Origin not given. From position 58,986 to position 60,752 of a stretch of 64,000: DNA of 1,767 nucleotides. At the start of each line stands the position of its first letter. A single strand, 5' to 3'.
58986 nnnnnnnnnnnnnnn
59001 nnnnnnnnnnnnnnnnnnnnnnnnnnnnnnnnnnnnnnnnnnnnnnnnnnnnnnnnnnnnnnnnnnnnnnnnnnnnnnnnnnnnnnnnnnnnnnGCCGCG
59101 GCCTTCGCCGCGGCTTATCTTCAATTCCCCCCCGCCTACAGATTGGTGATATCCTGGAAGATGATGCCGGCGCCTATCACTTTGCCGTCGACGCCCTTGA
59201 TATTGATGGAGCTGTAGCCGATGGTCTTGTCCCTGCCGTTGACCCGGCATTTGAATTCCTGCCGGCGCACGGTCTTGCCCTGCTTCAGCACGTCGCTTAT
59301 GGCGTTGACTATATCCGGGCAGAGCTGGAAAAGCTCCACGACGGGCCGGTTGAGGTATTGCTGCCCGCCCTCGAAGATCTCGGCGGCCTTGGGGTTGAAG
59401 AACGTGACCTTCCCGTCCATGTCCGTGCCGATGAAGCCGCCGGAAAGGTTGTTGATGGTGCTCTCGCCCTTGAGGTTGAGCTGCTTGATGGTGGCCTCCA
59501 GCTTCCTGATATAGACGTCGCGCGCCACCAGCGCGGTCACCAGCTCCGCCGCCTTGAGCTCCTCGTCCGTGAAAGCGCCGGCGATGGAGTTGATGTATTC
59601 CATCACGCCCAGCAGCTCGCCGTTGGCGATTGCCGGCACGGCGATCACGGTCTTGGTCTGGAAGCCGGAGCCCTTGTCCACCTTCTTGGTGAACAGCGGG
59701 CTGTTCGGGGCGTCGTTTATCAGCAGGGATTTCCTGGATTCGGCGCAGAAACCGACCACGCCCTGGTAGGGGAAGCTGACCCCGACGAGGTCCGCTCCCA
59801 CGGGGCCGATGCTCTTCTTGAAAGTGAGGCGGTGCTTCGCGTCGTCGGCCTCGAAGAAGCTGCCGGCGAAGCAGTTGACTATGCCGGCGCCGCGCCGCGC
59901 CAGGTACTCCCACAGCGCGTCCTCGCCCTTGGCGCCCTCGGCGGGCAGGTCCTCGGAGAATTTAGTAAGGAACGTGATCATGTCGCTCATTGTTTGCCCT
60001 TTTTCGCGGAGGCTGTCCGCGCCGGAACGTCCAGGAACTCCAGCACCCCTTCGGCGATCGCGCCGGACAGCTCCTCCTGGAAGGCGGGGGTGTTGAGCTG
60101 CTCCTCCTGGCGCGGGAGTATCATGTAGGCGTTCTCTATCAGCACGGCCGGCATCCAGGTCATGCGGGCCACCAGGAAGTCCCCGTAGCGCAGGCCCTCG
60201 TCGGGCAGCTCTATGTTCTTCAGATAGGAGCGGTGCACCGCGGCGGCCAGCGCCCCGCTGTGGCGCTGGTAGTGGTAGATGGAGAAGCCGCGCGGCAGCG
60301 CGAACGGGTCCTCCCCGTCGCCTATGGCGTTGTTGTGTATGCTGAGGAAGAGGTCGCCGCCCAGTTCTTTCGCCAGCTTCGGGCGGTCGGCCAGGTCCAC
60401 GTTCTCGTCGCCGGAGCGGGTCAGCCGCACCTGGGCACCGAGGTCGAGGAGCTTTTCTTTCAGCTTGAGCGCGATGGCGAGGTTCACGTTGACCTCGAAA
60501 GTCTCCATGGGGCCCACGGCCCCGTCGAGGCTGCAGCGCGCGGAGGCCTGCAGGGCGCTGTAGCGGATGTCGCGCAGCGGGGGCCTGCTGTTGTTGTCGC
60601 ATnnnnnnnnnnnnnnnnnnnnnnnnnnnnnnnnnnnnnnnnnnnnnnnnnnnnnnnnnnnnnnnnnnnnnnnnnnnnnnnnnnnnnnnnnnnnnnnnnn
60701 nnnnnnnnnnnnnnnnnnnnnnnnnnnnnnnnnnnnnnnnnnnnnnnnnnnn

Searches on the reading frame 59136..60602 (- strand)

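Call 83: search_protein_families(library=pfam, proteins=[window:59136-60602:-], max_evalue=0.0001)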
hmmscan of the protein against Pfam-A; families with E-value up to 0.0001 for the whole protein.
window:59136-60602:- (488 aa): 6 families
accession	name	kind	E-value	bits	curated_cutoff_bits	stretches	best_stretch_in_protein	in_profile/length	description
PF01590.32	GAF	-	6.2e-10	40.2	22.4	1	278-361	51-131/133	GAF domain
PF08448.16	PAS_4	-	1.5e-09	38.5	23.1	1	384-487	2-107/110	PAS fold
PF13426.13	PAS_9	-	5.3e-08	33.5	27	1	390-486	4-102/103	PAS domain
PF13185.12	GAF_2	-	1.9e-07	31.8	28.6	1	243-360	19-132/136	GAF domain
PF00989.32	PAS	-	3.4e-07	30.7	22.6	1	380-485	4-113/113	PAS fold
PF13596.12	PAS_10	-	8.6e-05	23.6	22.1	0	391-486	13-106/106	PAS domain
